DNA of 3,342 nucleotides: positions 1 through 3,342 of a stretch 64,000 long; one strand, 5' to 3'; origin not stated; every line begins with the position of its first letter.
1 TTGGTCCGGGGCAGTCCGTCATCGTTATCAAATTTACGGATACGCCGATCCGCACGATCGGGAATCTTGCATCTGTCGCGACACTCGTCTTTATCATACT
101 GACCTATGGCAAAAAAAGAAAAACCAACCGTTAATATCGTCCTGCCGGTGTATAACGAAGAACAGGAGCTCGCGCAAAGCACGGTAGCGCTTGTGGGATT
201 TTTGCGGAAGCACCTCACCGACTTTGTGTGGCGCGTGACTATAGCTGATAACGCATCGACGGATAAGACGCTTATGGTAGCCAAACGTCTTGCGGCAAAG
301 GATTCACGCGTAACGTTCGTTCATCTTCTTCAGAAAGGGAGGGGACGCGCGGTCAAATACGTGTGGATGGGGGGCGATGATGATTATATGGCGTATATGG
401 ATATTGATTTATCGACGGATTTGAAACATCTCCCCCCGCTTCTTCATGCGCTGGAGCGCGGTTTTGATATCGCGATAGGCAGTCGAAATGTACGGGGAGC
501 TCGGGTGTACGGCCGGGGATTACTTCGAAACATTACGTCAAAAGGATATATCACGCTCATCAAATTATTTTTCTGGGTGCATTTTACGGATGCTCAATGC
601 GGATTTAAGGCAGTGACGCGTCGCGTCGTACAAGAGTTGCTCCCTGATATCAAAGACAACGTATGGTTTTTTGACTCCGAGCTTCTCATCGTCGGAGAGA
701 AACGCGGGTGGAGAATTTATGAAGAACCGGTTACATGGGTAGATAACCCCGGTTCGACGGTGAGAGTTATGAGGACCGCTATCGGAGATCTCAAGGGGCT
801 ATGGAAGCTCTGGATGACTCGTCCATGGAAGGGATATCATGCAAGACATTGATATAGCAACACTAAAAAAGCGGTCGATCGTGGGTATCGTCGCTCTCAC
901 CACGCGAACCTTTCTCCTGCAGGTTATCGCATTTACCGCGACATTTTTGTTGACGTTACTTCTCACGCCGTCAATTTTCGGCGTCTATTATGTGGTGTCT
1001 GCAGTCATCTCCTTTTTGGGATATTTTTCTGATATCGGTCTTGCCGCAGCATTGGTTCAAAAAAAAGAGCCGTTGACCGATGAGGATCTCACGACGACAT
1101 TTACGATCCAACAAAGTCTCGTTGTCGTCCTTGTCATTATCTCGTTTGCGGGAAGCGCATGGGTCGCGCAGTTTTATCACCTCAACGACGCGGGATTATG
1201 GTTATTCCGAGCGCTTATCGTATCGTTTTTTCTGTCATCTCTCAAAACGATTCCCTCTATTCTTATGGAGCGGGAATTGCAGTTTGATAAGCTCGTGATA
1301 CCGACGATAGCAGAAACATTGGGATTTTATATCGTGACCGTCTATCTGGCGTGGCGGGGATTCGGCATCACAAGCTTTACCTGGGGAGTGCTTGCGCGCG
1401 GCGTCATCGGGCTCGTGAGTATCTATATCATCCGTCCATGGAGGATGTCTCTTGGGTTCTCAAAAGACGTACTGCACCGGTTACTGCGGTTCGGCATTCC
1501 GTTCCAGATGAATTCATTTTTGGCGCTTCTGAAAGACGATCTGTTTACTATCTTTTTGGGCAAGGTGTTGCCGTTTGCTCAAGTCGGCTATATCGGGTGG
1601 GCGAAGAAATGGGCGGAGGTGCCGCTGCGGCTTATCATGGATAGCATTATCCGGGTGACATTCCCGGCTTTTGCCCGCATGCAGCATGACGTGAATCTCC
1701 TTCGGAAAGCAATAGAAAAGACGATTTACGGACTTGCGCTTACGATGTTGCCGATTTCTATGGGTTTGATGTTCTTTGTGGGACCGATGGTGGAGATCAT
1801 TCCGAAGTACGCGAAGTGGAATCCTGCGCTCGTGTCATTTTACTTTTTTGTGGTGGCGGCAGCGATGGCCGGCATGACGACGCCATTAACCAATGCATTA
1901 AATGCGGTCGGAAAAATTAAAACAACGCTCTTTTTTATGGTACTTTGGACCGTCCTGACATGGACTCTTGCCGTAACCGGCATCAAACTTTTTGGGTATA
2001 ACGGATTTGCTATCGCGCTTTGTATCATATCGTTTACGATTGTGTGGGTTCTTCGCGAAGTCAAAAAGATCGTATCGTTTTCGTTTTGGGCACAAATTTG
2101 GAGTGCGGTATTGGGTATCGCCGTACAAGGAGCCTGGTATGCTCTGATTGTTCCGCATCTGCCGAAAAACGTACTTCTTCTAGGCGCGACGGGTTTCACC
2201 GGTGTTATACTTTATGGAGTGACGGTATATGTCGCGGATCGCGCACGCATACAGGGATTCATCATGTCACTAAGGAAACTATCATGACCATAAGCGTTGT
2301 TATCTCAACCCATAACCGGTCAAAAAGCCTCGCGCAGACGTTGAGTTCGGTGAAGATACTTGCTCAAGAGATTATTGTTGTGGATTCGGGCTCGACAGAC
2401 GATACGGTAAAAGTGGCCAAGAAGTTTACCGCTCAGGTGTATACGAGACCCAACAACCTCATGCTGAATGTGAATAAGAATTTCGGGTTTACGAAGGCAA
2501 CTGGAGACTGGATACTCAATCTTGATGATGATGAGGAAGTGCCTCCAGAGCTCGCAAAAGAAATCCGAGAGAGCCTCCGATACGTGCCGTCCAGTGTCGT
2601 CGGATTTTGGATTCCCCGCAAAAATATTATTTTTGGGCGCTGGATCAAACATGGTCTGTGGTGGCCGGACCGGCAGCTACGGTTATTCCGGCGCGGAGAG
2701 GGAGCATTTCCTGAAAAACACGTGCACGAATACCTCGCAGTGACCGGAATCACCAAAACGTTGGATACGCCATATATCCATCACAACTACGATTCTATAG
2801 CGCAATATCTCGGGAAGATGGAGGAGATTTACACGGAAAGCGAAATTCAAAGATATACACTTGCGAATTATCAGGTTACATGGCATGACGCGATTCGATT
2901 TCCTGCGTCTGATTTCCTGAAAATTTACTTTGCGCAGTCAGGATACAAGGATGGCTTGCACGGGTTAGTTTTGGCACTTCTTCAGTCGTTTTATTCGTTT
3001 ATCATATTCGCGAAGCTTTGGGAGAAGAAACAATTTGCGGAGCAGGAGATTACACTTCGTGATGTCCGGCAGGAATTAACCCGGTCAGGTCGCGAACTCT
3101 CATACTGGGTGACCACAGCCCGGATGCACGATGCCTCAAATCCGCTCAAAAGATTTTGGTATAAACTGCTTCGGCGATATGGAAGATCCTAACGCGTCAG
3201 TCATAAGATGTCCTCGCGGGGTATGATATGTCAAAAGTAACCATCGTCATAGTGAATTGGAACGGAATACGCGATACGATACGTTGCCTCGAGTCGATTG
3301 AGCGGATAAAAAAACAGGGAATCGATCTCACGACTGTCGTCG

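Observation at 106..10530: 5' module resembles the CsbB-GtcA-YfhO three-component glycosylation system, with the YfhO component duplicated around a GT4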

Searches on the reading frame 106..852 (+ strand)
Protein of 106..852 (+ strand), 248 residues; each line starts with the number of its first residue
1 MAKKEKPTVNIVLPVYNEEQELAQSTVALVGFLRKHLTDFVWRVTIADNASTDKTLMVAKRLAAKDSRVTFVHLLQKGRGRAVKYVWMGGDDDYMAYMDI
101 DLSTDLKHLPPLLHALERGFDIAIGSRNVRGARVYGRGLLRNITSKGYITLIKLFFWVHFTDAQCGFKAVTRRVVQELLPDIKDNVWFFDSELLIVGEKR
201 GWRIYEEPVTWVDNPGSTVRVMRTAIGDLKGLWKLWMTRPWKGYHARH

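Call 4: search_protein_families(library=pfam, proteins=[window:106-852:+])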
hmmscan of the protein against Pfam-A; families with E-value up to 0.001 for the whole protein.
window:106-852:+ (248 aa): 1 family
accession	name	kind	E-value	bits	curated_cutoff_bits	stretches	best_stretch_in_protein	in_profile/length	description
PF00535.33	Glycos_transf_2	-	7.9e-20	71.9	23.3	1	11-178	2-167/168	Glycosyl transferase family 2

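Call 10: search_protein_families(library=ncbifam, proteins=[window:106-852:+], max_evalue=0.01)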
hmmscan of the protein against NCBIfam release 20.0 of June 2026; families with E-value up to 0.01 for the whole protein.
window:106-852:+ (248 aa): 17 families
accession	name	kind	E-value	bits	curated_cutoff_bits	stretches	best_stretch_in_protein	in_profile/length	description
NF047588.1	GlcsyltransPgfSStrep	equivalog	5.8e-13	48.7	500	1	9-179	3-168/308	glycosyltransferase PgfS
NF041391.1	DPhHxTase_Halo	equivalog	1.6e-10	40.3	375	1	36-218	19-190/213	dolichyl-phosphate hexose transferase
NF007986.1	PRK10714.1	equivalog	3.4e-08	32.9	529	1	8-179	7-173/316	undecaprenyl-phosphate 4-deoxy-4-formamido-L-arabinose transferase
NF058614.1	PPMAGASynPpgS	equivalog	4.1e-08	32.9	370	1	9-210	2-195/226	polyprenyl-phospho-N-acetylgalactosaminyl synthase PpgS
TIGR04182.1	glyco_TIGR04182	equivalog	4.5e-08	32.8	325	1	9-217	2-196/293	S-layer glycoprotein N-glycosyltransferase AglJ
TIGR03937.1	PgaC_IcaA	equivalog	1e-07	31.3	422.3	1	3-117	41-151/407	poly-beta-1,6-N-acetyl-D-glucosamine synthase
NF047683.1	TeichurnBiosyTuaG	equivalog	3e-07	30.3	400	1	4-101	3-96/252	teichuronic acid biosynthesis protein TuaG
NF010496.0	PRK13915.1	equivalog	4.5e-07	29.3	262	1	2-104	26-129/307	glucosyl-3-phosphoglycerate synthase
NF007482.0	PRK10073.1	equivalog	2.5e-06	26.8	423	1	4-113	3-107/334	glycosyltransferase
TIGR04283.1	glyco_like_mftF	equivalog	0.00011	21.8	182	1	10-82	2-63/221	TIGR04283 family arsenosugar biosynthesis glycosyltransferase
NF038302.1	EPS_HpsE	equivalog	0.00015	20.8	300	1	10-82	4-77/307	hormogonium polysaccharide biosynthesis glycosyltransferase HpsE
NF053739.1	GlytfEpsEBac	equivalog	0.0002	20.5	450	1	7-68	1-57/265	glycosyltransferase EpsE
TIGR03111.1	glyc2_xrt_Gpos1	hypoth_equivalog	0.0011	17.9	363.95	1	3-106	45-146/439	TIGR03111 family XrtG-associated glycosyltransferase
TIGR04242.1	nodulat_NodC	equivalog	0.0039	16.2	550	1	4-79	45-118/395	chitooligosaccharide synthase NodC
TIGR03469.1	HpnB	hypoth_equivalog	0.0041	16.2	379.25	1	3-75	40-108/386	hopene-associated glycosyltransferase HpnB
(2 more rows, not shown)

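Call 11: search_solved_structures(query=window:106-852:+, max_evalue=0.001)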
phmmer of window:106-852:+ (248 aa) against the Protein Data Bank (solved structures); distinct sequences matched with E-value up to 0.001: 8.
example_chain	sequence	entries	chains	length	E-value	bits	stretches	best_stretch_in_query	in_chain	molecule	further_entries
5mlz_A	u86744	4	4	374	9.6e-14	54.9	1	8-178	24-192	Dolichol monophosphate mannose synthase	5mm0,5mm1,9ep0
9bhc_C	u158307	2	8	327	1.1e-05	28.4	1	8-177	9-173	Undecaprenyl-phosphate 4-deoxy-4-formamido-L-arabinose transferase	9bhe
8vxh_A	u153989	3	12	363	1.5e-05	28.1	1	8-177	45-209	Undecaprenyl-phosphate 4-deoxy-4-formamido-L-arabinose transferase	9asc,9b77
5eke_A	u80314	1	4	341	0.00052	23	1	9-197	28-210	Uncharacterized glycosyltransferase sll0501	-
5ekp_C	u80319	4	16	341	0.00054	23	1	9-192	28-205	Uncharacterized glycosyltransferase sll0501 | Glycosyltransferase sll0501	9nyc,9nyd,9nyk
9nye_A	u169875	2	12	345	0.00056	22.9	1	9-192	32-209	Glycosyltransferase sll0501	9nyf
9hwj_A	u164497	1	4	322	0.00059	22.8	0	8-178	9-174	Undecaprenyl-phosphate 4-deoxy-4-formamido-L-arabinose transferase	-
5hea_A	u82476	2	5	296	0.00076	22.5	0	9-128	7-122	Putative glycosyltransferase (GalT1)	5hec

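Call 34: search_solved_structures(query=window:106-852:+, max_evalue=1e-10, show_alignments=1)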
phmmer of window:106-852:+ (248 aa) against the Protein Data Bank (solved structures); distinct sequences matched with E-value up to 1e-10: 1.
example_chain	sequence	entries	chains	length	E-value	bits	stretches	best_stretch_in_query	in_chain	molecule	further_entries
5mlz_A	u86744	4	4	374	9.6e-14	54.9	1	8-178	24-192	Dolichol monophosphate mannose synthase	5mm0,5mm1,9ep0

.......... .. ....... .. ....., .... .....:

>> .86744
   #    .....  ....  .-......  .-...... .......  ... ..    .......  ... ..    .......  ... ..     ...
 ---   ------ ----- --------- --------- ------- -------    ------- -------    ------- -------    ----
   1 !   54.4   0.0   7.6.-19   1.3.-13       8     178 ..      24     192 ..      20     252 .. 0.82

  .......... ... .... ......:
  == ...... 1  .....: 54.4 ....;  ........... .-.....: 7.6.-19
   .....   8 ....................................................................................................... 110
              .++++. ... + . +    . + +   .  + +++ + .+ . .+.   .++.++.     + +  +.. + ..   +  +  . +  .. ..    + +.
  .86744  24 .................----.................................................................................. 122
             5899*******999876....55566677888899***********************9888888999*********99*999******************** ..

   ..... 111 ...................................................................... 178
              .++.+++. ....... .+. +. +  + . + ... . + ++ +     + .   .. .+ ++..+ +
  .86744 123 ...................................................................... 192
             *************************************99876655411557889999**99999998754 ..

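Call 44: find_encoding_contigs(protein=window:106-852:+, flank=10000, max_places=2)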
Protein window:106-852:+ (248 aa): 5 contigs read that carry it; 2 places shown.
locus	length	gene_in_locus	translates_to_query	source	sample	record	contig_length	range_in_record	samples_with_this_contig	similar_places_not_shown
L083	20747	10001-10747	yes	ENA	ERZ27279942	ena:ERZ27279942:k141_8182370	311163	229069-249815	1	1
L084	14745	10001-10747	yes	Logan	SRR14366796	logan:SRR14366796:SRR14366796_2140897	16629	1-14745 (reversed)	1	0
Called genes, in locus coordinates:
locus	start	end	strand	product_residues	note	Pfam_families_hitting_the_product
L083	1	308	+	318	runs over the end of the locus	PF01073:3Beta_HSD (faint), PF01370:Epimerase, PF02719:Polysacc_synt_2, PF04321:RmlD_sub_bind, PF16363:GDP_Man_Dehyd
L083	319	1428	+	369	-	PF00535:Glycos_transf_2, PF04138:GtrA_DPMS_TM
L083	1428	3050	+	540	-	PF13231:PMT_2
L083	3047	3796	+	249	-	PF00535:Glycos_transf_2, PF10111:Glyco_tranf_2_2 (weak), PF13641:Glyco_tranf_2_3 (weak)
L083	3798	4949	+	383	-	PF26314:MptA_B_family, PF09594:GT87 (weak)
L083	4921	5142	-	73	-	PF04193:PQ-loop (weak)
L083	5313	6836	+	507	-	PF13231:PMT_2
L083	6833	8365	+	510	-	-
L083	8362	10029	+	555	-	PF10131:PTPS_related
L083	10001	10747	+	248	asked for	PF00535:Glycos_transf_2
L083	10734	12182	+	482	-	PF01943:Polysacc_synt, PF13440:Polysacc_synt_3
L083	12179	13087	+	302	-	PF00535:Glycos_transf_2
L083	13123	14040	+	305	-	PF00535:Glycos_transf_2, PF13641:Glyco_tranf_2_3, PF13632:Glyco_trans_2_3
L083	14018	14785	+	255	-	PF00535:Glycos_transf_2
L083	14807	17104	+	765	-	PF09586:YfhO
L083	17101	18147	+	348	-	PF13439:Glyco_transf_4, PF00534:Glycos_transf_1, PF13692:Glyco_trans_1_4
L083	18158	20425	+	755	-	PF09586:YfhO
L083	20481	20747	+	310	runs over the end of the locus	PF13506:Glyco_transf_21, PF13641:Glyco_tranf_2_3, PF00535:Glycos_transf_2, PF13632:Glyco_trans_2_3 (weak)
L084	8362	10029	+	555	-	PF10131:PTPS_related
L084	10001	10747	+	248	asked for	PF00535:Glycos_transf_2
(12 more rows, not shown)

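Call 74: search_solved_structures(query=A3, max_evalue=0.001)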
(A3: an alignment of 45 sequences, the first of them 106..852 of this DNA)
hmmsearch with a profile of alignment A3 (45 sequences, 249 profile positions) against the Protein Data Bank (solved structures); distinct sequences matched with E-value up to 0.001: 17.
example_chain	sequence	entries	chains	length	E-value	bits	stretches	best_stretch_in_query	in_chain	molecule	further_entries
5mlz_A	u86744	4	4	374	5.6e-25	91.4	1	6-178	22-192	Dolichol monophosphate mannose synthase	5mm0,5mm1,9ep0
9hwj_A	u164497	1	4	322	6.1e-13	51.9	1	7-180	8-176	Undecaprenyl-phosphate 4-deoxy-4-formamido-L-arabinose transferase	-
5eke_A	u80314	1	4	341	3.4e-12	49.5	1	6-178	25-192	Uncharacterized glycosyltransferase sll0501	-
5ekp_C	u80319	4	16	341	3.5e-12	49.5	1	6-178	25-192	Uncharacterized glycosyltransferase sll0501 | Glycosyltransferase sll0501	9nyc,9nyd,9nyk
9nye_A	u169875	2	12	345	3.6e-12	49.4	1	6-178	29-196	Glycosyltransferase sll0501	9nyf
9bhc_C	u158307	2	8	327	6.6e-12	48.5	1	7-180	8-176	Undecaprenyl-phosphate 4-deoxy-4-formamido-L-arabinose transferase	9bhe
8vxh_A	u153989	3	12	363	8.6e-12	48.2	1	7-180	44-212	Undecaprenyl-phosphate 4-deoxy-4-formamido-L-arabinose transferase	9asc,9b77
2z87_A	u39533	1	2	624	1.9e-08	37.2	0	7-88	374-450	Chondroitin synthase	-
2z86_A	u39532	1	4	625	1.9e-08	37.2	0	7-88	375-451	Chondroitin synthase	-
3bcv_A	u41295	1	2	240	2.5e-06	30.2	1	7-105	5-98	Putative glycosyltransferase protein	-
5hea_A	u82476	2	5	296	3.5e-06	29.8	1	8-148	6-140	Putative glycosyltransferase (GalT1)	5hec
5tze_C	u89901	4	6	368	2.4e-05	27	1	9-101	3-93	Glycosyl transferase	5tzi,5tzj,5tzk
8vh7_A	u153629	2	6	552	4.5e-05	26.2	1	5-114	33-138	Heparosan synthase B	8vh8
8viw_A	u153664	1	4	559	4.6e-05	26.1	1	5-114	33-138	Heparosan synthase B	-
5tz8_A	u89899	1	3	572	4.8e-05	26.1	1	9-101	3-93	Glycosyl transferase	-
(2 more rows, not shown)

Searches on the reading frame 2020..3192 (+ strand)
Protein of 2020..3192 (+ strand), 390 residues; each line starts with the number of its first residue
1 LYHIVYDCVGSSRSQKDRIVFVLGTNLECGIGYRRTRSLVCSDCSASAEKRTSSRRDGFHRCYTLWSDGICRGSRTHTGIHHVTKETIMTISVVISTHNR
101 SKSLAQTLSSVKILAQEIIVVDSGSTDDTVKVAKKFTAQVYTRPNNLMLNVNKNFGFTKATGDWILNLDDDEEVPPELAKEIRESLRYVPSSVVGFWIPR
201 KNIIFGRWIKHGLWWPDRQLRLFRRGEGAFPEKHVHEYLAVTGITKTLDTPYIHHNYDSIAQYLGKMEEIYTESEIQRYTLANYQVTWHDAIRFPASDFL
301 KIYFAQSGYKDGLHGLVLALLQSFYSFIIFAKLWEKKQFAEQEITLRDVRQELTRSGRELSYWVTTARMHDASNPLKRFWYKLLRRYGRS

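Call 4: search_protein_families(library=pfam, proteins=[window:2020-3192:+])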
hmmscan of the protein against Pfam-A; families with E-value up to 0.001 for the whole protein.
window:2020-3192:+ (390 aa): 2 families
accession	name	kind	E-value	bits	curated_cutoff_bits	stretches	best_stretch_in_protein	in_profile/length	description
PF00535.33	Glycos_transf_2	-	3.3e-26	92.6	23.3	1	92-222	1-141/168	Glycosyl transferase family 2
PF10111.15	Glyco_tranf_2_2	-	0.00078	19.4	27.3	0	93-172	2-92/276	Glycosyltransferase like family 2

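Call 10: search_protein_families(library=ncbifam, proteins=[window:2020-3192:+], max_evalue=0.01)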
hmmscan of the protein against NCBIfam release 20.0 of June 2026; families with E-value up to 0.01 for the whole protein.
window:2020-3192:+ (390 aa): 19 families
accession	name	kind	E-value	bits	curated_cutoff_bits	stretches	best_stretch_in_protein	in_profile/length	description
TIGR04283.1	glyco_like_mftF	equivalog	5.1e-13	49.1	182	1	91-216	1-128/221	TIGR04283 family arsenosugar biosynthesis glycosyltransferase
NF041875.1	EPS_EpsD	equivalog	1.2e-11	44.6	370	1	91-188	1-106/325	exopolysaccharide biosynthesis glycosyltransferase EpsD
NF007482.0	PRK10073.1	equivalog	1.1e-10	41.1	423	1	88-180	5-104/334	glycosyltransferase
NF010496.0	PRK13915.1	equivalog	3.9e-09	36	262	1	86-146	28-94/307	glucosyl-3-phosphoglycerate synthase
NF050050.1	ProtGlycPglI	equivalog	2.1e-08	33.9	500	1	90-177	3-99/306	GalNAc(5)-diNAcBac-PP-undecaprenol beta-1,3-glucosyltransferase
TIGR04195.1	S_glycosyl_SunS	equivalog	2.3e-07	30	350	1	84-172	52-142/421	SunS family peptide S-glycosyltransferase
TIGR03965.1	mycofact_glyco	equivalog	7.4e-07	28.4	280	1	85-174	70-167/467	mycofactocin biosynthesis glycosyltransferase MftF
NF007986.1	PRK10714.1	equivalog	1.9e-06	27.1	529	1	86-178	3-107/316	undecaprenyl-phosphate 4-deoxy-4-formamido-L-arabinose transferase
NF038299.1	EPS_HpsN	equivalog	4e-06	26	425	1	90-180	2-100/317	hormogonium polysaccharide biosynthesis glycosyltransferase HpsN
NF038302.1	EPS_HpsE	equivalog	7.9e-06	25.1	300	1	90-172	2-97/307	hormogonium polysaccharide biosynthesis glycosyltransferase HpsE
TIGR03937.1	PgaC_IcaA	equivalog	2.4e-05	23.5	422.3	1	81-169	37-133/407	poly-beta-1,6-N-acetyl-D-glucosamine synthase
NF047683.1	TeichurnBiosyTuaG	equivalog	4.5e-05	23.2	400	1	89-180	6-106/252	teichuronic acid biosynthesis protein TuaG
NF058614.1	PPMAGASynPpgS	equivalog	6.8e-05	22.4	370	1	93-147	4-58/226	polyprenyl-phospho-N-acetylgalactosaminyl synthase PpgS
TIGR04182.1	glyco_TIGR04182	equivalog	6.8e-05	22.4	325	1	91-181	2-92/293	S-layer glycoprotein N-glycosyltransferase AglJ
NF047588.1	GlcsyltransPgfSStrep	equivalog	7.1e-05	22.2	500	1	97-183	9-107/308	glycosyltransferase PgfS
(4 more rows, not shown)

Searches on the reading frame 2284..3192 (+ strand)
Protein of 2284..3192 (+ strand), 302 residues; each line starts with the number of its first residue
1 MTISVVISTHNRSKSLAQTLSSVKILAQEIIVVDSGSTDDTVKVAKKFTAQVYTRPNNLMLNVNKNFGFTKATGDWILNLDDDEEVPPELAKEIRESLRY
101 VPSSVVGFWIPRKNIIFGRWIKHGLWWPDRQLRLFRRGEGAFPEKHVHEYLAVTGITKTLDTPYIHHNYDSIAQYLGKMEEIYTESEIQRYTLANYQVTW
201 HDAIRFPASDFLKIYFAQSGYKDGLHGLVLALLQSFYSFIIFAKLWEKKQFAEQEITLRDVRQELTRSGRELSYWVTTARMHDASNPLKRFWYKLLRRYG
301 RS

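Call 55: search_solved_structures(query=window:2284-3192:+, max_evalue=0.01)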
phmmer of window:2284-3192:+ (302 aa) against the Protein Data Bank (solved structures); distinct sequences matched with E-value up to 0.01: 18.
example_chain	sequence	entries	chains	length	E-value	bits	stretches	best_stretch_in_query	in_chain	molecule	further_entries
22ao_A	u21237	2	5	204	2.6e-12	49.9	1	3-92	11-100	GmaR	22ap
2z87_A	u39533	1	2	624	2.4e-07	33.6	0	3-93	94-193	Chondroitin synthase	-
2z86_A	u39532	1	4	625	2.5e-07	33.5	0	3-93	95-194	Chondroitin synthase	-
5mlz_A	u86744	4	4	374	5.1e-05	25.9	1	1-102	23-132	Dolichol monophosphate mannose synthase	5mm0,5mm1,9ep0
7msp_A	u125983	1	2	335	6.6e-05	25.6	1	2-89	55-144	SPbeta prophage-derived glycosyltransferase SunS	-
7msn_A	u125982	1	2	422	9.2e-05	25.1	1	2-89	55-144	SPbeta prophage-derived glycosyltransferase SunS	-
9jma_A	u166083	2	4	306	0.00011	24.9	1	1-89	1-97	GalNAc(5)-diNAcBac-PP-undecaprenol beta-1,3-glucosyltransferase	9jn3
6p61_A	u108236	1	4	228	0.00024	23.7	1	2-103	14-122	Glycosyltransferase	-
9omj_A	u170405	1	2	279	0.00033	23.3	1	3-98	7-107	Glycosyltransferase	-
9omh_A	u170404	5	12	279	0.00033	23.3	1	3-98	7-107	Glycosyltransferase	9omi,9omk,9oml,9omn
9omm_A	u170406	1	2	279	0.00033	23.3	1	3-98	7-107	Glycosyltransferase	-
5tze_C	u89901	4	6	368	0.00084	21.9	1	1-94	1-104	Glycosyl transferase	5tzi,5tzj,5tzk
9bhc_C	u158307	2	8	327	0.0015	21.1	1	3-90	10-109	Undecaprenyl-phosphate 4-deoxy-4-formamido-L-arabinose transferase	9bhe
5tz8_A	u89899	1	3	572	0.0017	20.9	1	1-94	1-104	Glycosyl transferase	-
8vxh_A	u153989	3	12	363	0.0018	20.9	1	3-90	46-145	Undecaprenyl-phosphate 4-deoxy-4-formamido-L-arabinose transferase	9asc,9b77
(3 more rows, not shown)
